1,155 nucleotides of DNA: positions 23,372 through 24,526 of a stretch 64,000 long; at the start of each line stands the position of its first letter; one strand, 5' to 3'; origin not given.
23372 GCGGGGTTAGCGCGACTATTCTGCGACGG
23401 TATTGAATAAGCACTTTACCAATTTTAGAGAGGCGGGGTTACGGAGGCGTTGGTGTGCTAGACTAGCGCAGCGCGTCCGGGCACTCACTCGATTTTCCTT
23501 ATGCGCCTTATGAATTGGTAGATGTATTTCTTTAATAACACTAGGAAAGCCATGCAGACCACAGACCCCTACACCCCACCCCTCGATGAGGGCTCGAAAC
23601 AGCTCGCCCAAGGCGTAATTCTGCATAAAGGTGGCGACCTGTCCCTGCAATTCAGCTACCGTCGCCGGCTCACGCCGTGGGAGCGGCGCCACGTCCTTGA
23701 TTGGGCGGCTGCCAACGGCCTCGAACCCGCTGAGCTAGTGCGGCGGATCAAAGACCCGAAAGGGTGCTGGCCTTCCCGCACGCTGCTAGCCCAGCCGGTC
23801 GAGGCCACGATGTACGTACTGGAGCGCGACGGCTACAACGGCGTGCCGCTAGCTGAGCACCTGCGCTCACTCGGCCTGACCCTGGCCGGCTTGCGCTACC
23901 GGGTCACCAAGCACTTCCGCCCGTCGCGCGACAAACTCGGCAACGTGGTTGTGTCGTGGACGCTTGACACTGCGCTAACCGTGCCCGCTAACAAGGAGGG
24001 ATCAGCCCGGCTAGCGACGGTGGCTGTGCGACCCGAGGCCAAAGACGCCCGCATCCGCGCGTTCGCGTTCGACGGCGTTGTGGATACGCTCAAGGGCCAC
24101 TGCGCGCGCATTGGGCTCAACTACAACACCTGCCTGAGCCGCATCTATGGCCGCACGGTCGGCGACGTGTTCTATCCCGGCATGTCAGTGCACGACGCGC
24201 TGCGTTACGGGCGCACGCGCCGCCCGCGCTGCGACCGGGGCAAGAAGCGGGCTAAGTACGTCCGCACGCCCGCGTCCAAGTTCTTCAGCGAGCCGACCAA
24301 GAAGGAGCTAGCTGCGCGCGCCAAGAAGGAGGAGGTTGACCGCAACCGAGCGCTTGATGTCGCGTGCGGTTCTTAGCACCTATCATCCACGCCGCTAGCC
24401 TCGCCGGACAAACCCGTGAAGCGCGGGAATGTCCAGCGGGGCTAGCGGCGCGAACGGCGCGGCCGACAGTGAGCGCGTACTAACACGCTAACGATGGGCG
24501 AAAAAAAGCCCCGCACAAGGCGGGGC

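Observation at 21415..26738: Dense island of the palindrome GCTAGC around the divergent control region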

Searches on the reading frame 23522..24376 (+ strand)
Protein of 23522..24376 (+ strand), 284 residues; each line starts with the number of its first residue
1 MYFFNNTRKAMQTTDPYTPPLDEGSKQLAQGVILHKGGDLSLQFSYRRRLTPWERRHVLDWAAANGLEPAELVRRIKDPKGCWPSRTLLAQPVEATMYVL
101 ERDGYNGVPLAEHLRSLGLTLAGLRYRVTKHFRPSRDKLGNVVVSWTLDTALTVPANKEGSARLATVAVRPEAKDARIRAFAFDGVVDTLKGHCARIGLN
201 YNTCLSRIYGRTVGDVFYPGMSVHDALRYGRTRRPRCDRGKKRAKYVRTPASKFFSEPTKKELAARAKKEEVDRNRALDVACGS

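Call 9: search_protein_families(library=pfam, proteins=[window:23522-24376:+], max_evalue=0.01)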
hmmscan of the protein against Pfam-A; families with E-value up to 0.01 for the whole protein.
window:23522-24376:+ (284 aa): 0 families

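Call 10: search_protein_families(library=phrogs, proteins=[window:23522-24376:+], max_evalue=0.001)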
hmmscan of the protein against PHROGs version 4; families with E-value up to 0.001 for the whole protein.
window:23522-24376:+ (284 aa): 0 families

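Call 25: find_homologous_proteins(query=window:23552-24376:+)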
Query window:23552-24376:+ (274 aa): 4 proteins with E <= 0.001 among 4127 candidates.
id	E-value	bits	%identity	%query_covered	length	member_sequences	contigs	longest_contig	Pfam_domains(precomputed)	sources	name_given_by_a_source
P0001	1.9e-183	626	100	100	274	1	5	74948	-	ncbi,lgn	ncbi:MAG: hypothetical protein ACK54C_02000 [Betaproteobacteria bacterium]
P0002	3.3e-70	255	50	96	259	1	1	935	-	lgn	-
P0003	1.4e-69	253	52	89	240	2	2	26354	-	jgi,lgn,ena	-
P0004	9.0e-61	224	46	92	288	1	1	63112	-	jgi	jgi:hypothetical protein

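Call 26: find_encoding_contigs(protein=P0004, flank=10000, max_places=4)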
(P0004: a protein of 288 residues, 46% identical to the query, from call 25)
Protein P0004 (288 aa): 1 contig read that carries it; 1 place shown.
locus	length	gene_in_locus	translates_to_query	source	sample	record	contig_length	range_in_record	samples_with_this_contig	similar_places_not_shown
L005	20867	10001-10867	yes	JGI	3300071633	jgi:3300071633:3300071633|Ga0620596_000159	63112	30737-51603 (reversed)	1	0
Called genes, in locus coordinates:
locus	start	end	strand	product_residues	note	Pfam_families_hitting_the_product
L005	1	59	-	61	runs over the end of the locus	-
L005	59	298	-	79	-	-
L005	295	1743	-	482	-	-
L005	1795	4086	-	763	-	-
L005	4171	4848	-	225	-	-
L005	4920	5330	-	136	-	-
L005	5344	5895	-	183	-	-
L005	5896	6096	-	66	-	-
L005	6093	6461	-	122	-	-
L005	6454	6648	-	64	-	-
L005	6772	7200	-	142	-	-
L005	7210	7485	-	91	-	-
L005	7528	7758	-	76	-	-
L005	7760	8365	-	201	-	-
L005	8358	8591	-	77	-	-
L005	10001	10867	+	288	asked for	-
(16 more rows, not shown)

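Call 27: find_encoding_contigs(protein=P0003, flank=10000, max_places=4)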
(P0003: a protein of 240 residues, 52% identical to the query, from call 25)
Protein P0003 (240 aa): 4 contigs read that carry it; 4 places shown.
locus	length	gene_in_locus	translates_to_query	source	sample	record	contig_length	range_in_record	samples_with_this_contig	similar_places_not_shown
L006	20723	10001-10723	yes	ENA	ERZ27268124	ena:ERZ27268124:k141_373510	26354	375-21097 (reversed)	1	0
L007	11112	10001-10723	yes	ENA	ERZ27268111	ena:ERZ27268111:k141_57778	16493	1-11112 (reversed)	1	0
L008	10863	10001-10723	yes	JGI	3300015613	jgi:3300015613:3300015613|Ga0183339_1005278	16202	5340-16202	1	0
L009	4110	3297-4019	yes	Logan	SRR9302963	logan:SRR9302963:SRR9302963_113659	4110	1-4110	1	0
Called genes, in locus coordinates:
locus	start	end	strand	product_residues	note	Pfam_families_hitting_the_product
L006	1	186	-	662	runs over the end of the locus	PF00476:DNA_pol_A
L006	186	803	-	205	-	PF12840:HTH_20 (weak), PF25212:HVO_A0114 (faint)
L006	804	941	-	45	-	-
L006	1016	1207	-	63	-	-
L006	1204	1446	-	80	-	-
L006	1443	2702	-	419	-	PF04389:Peptidase_M28 (weak)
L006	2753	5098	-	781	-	-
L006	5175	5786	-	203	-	-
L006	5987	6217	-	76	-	-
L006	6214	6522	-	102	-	-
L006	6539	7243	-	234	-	-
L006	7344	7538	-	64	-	-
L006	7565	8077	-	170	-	PF19062:DUF5758 (weak)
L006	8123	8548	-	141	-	-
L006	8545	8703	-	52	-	-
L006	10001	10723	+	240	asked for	-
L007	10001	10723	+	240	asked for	-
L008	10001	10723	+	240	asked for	-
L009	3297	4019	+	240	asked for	-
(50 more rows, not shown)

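Call 28: find_encoding_contigs(protein=P0001, flank=10000, max_places=6)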
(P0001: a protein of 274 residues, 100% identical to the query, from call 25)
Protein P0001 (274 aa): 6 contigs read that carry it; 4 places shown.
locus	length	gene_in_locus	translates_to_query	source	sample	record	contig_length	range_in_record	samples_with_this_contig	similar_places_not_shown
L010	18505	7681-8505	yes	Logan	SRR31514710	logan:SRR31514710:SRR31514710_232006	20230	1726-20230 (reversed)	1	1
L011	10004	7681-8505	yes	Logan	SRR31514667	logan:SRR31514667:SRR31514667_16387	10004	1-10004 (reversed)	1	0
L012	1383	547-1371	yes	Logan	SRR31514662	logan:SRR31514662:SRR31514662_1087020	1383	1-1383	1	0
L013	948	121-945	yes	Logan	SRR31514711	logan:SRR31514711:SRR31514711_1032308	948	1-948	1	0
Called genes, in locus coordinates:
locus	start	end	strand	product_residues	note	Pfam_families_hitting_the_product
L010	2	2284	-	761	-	?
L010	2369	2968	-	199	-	-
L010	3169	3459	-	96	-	-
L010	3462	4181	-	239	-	-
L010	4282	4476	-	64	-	-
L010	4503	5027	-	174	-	-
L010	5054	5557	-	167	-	PF19062:DUF5758 (weak)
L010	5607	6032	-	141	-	-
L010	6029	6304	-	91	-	-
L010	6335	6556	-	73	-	-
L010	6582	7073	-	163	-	-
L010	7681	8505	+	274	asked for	-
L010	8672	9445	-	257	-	-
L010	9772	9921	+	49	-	-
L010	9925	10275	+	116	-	-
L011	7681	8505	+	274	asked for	-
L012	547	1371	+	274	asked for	-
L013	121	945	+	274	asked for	-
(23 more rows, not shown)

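Call 31: search_dna_similar(query=window:23552-24376:+, collection=phages, mode=protein, max_rows=25, max_evalue=0.01)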
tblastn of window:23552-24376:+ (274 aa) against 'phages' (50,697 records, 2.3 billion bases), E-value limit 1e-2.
No match.

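Call 40: search_protein_representatives(protein=window:23552-24376:+)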
Query: 274 residues. Proteins with E-value up to 0.001 (for the whole library): 19; up to 1e-10: 10; up to 1e-30: 3. The best 19 are listed.
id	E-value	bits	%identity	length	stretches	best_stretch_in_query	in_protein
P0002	1.1e-70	254.7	53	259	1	6-269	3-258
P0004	2.9e-61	223.8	52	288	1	3-252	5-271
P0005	3.0e-39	151.6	51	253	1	9-233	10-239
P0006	9.4e-21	90.9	40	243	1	41-247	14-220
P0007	1.2e-18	84.0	37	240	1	19-237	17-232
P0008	5.8e-17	78.5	38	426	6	164-197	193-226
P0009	1.3e-14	70.8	34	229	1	17-237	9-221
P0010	1.5e-12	64.0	39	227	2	44-118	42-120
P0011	1.9e-11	60.4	37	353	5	169-199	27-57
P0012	2.4e-11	60.1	38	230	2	170-236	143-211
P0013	6.8e-10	55.3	40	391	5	170-197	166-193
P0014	9.7e-10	54.8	37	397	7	170-197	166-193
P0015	8.0e-09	51.8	44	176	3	171-210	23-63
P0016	2.3e-08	50.3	40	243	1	135-238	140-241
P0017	2.2e-06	43.8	36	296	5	138-203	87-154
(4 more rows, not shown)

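Call 43: find_encoding_contigs(protein=P0005, flank=10000, max_places=3)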
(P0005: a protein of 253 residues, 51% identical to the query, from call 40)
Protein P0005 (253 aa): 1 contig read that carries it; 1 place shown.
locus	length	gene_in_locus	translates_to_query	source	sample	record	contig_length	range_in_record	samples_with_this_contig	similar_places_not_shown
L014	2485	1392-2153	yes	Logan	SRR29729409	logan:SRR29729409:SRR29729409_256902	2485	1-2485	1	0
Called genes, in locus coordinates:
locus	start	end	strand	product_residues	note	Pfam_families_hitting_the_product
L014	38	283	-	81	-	-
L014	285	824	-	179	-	-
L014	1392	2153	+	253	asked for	-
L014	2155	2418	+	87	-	-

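Call 44: find_encoding_contigs(protein=P0006, flank=10000, max_places=3)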
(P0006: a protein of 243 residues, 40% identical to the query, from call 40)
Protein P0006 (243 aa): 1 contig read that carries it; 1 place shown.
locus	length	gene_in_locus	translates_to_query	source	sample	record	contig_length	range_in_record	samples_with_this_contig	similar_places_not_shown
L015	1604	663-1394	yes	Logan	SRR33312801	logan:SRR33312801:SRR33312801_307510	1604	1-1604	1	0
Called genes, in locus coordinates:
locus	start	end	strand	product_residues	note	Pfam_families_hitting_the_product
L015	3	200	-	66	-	?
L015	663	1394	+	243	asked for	-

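Call 45: find_encoding_contigs(protein=P0007, flank=10000, max_places=3)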
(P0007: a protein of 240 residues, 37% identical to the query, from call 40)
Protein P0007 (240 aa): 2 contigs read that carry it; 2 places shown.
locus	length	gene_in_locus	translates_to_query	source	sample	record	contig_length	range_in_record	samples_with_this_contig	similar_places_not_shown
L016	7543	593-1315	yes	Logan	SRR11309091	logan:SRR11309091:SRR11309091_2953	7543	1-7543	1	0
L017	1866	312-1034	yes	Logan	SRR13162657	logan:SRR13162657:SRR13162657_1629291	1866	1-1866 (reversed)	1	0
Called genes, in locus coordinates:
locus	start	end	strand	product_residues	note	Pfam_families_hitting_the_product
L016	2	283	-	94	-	?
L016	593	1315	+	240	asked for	-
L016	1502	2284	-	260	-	-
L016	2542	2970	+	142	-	-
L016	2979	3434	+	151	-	-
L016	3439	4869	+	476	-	-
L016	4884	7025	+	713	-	PF23899:SU10_portal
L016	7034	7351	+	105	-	-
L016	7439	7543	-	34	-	?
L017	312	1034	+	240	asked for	-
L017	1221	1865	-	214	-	?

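Call 46: find_encoding_contigs(protein=P0009, flank=10000, max_places=3)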
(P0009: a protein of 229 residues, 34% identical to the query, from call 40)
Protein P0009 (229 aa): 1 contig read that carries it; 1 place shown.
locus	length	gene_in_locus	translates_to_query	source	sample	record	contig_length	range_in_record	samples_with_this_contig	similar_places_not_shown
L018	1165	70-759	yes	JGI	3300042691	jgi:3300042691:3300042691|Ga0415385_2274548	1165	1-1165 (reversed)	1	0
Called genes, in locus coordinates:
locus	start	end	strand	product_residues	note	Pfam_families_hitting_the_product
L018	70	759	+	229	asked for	-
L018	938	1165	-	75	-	?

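Call 49: predict_structure(alignment_id=A2)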
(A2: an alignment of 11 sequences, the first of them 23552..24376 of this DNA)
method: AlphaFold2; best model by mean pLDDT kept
length: 274 residues; sequences in the alignment: 11
mean_pLDDT: 82.2   pTM: 0.51
mean pLDDT of the five models: 82.2, 80.9, 80.4, 80.1, 79.1
residues with pLDDT >= 90: 133; 70-90: 84; 50-70: 29; < 50: 28
segments of 3 or more residues with pLDDT < 50: 149-166, 226-233
pLDDT, mean of each block of 10 residues (from residue 1): 77 94 96 93 96 96 96 95 93 95 93 87 71 74 73 40 53 90 90 87 82 88 56 53 72 92 92 73
secondary structure, 60 per line:
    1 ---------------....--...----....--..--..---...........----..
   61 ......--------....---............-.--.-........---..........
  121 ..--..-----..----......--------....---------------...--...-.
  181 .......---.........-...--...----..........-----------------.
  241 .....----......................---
elements in order: E16-19 E22-24 E29-32 E44-47 H48-54 H59-66 H75-78 H82-93 H100-107 H111-122 H138-143 H152-155 E171-173 E176-178 H180-187 H191-199 E201-203 E206-208 H213-222 H240-245 H250-271

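Call 52: fold_search(model_id=the predicted structure, library=pdb)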
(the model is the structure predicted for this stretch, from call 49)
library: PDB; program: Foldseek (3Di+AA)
matches with E <= 10: 164; with E <= 0.001: 0
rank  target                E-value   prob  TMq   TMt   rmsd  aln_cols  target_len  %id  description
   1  7et4_G                2.1e-01  0.21  0.12  0.26  11.7        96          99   12  Crystal structure of Arabidopsis TEM1 AP2 domain (released 2021-09-15)
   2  7et5                  2.5e-01  0.30  0.12  0.26   9.0        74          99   15  Crystal structure of Arabidopsis TEM1 AP2 domain (released 2021-09-15)
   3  7et4_J                4.6e-01  0.15  0.11  0.25  12.1        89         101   17  Crystal structure of Arabidopsis TEM1 AP2 domain (released 2021-09-15)
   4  3r1x_B                4.6e-01  0.05  0.09  0.08  19.4       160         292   18  Crystal structure of 2-oxo-3-deoxygalactonate kinase from Klebsiella pneumoniae (released 2011-04-13)
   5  7et4_A                6.9e-01  0.13  0.11  0.26  11.7        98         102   15  Crystal structure of Arabidopsis TEM1 AP2 domain (released 2021-09-15)
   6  7et4_D                1.1e+00  0.11  0.13  0.29  13.0       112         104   17  Crystal structure of Arabidopsis TEM1 AP2 domain (released 2021-09-15)
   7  2ev2_B                1.2e+00  0.03  0.10  0.14  19.7       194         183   15  Structure of Rv1264N, the regulatory domain of the mycobacterial adenylyl cylcase Rv1264, at pH 8.5 (released 2006-11-07)
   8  2flo_B                1.7e+00  0.03  0.10  0.07  15.5       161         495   15  Crystal structure of exopolyphosphatase (PPX) from E. coli O157:H7 (released 2006-06-06)
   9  3r1x_A                1.7e+00  0.02  0.10  0.10  19.0       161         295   17  Crystal structure of 2-oxo-3-deoxygalactonate kinase from Klebsiella pneumoniae (released 2011-04-13)
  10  3isu                  1.9e+00  0.15  0.10  0.25   8.9        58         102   10  Crystal structure of the RGC domain of IQGAP3 (released 2009-09-22)
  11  6b2e_B                1.9e+00  0.06  0.07  0.09   7.6        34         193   12  Structure of full length human AMPK (a2b2g1) in complex with a small molecule activator SC4. (released 2018-04-25)
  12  2ev1_A                2.0e+00  0.02  0.09  0.12  17.7       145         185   20  Structure of Rv1264N, the regulatory domain of the mycobacterial adenylyl cylcase Rv1264, at pH 6.0 (released 2006-11-07)
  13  2qlv_E                2.2e+00  0.04  0.07  0.12  11.2        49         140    6  Crystal structure of the heterotrimer core of the S. cerevisiae AMPK homolog SNF1 (released 2007-09-25)
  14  2flo_A                2.2e+00  0.03  0.10  0.07  14.6       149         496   17  Crystal structure of exopolyphosphatase (PPX) from E. coli O157:H7 (released 2006-06-06)
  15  7t3j_J                2.3e+00  0.02  0.10  0.11  16.0       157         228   15  Cryo-EM structure of Csy-AcrIF24 (released 2022-09-21)
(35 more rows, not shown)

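Call 53: search_solved_structures(query=A2, max_evalue=10)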
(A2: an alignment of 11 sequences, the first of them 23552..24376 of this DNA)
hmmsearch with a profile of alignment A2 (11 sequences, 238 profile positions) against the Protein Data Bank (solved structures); distinct sequences matched with E-value up to 10: 3.
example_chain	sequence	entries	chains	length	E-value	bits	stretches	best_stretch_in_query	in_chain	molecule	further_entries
4fe4_A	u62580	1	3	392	0.18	14.4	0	76-136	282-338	Xylose operon regulatory protein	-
4fe7_A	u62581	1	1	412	0.21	14.2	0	76-136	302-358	Xylose operon regulatory protein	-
6zt3_A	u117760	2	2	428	1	12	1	98-172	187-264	DNA gyrase subunit B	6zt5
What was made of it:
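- Tried and rejected: A PDB sequence-profile search gave nothing (call 53).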

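Call 54: search_protein_families(library=pfam, alignment_id=A2, max_evalue=1)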
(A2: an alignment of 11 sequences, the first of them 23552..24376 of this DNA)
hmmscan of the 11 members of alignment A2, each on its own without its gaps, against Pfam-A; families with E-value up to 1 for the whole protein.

A. member 1, window:23552-24376:+ (274 aa): 0 families

B. families by the number of members that match (of 11 scanned): 15 families
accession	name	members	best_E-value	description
PF13384.12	HTH_23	2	0.00015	Homeodomain-like domain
PF13412.12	HTH_24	2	0.15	Winged helix-turn-helix DNA-binding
PF13518.12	HTH_28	2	0.16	Helix-turn-helix domain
PF08281.18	Sigma70_r4_2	1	0.0018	Sigma-70, region 4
PF24657.1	DUF7646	1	0.0068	Domain of unknown function (DUF7646)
PF01381.28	HTH_3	1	0.012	Helix-turn-helix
PF20227.3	DUF6586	1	0.016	Family of unknown function (DUF6586)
PF12867.12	DinB_2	1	0.019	DinB superfamily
PF00440.29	TetR_N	1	0.044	Bacterial regulatory proteins, tetR family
PF04760.21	IF2_N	1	0.057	Translation initiation factor IF-2, N-terminal region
PF04545.22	Sigma70_r4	1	0.073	Sigma-70, region 4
PF13404.12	HTH_AsnC-type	1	0.08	AsnC-type helix-turn-helix domain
PF22451.2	NirdL-like_HTH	1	0.11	Siroheme decarboxylase NirDL-like HTH domain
PF18024.7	HTH_50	1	0.13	Helix-turn-helix domain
PF12728.13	HTH_17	1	0.16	Helix-turn-helix domain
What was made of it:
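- Members give weak Pfam HTH hits (call 54).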

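Call 65: find_related_loci(query=A2, collection=viral_contigs, flank=10000)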
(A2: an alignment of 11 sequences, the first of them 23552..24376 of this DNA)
Query A2 (274 aa) in viral_contigs; peptide patterns used: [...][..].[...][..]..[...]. (x = any residue, [..] = any of these).
8 stretches matched a pattern, but none encodes a relative of the query by tblastn (E <= 1e-3).

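Call 66: find_related_loci(query=A2, collection=metagenome_contigs, flank=10000)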
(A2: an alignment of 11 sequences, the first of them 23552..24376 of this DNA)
Query A2 (274 aa) in metagenome_contigs; peptide patterns used: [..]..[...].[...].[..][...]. (x = any residue, [..] = any of these).
10 stretches matched a pattern, but none encodes a relative of the query by tblastn (E <= 1e-3).

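Call 96: find_encoding_contigs(protein=P0016, flank=10000, max_places=2)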
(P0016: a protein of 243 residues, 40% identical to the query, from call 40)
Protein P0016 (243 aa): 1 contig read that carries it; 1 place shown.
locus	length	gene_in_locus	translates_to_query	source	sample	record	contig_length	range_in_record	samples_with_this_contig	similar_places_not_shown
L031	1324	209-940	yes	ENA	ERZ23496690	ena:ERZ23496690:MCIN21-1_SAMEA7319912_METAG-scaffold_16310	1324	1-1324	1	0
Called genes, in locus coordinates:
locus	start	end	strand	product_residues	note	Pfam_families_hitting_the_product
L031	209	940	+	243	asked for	-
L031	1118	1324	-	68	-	?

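Call 97: find_encoding_contigs(protein=P0008, flank=10000, max_places=2)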
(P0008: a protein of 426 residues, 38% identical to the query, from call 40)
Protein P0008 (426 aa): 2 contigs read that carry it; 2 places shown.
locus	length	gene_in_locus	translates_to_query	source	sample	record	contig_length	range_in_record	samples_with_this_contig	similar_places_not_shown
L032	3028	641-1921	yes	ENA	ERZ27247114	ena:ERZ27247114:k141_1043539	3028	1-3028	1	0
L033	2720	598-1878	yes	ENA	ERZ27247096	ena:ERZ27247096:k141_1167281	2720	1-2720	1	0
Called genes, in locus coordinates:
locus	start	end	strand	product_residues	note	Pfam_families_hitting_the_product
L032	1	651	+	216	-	?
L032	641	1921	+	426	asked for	-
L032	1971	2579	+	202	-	-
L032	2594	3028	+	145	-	?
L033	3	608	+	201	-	?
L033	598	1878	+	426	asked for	-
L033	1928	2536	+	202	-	-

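Call 100: find_encoding_contigs(protein=P0010, flank=10000, max_places=3)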
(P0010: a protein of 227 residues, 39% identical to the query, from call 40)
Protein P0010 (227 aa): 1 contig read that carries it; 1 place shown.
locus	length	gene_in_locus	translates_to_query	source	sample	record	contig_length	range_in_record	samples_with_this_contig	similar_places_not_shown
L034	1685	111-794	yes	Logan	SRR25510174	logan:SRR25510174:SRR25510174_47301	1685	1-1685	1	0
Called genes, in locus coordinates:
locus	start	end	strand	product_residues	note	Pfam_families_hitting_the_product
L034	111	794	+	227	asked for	-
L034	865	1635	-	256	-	-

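Call 113: search_protein_families(library=ncbifam, proteins=[window:23552-24376:+], max_evalue=0.01)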
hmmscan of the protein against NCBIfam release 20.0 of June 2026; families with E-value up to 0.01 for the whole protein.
window:23552-24376:+ (274 aa): 0 families
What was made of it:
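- No nuclease motif or domain was found in the central protein (calls 9, 10, 54, 113).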

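Call 114: search_protein_families(library=padloc, proteins=[window:23552-24376:+], max_evalue=0.01)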
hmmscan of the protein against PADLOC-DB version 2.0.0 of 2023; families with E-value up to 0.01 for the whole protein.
window:23552-24376:+ (274 aa): 0 families
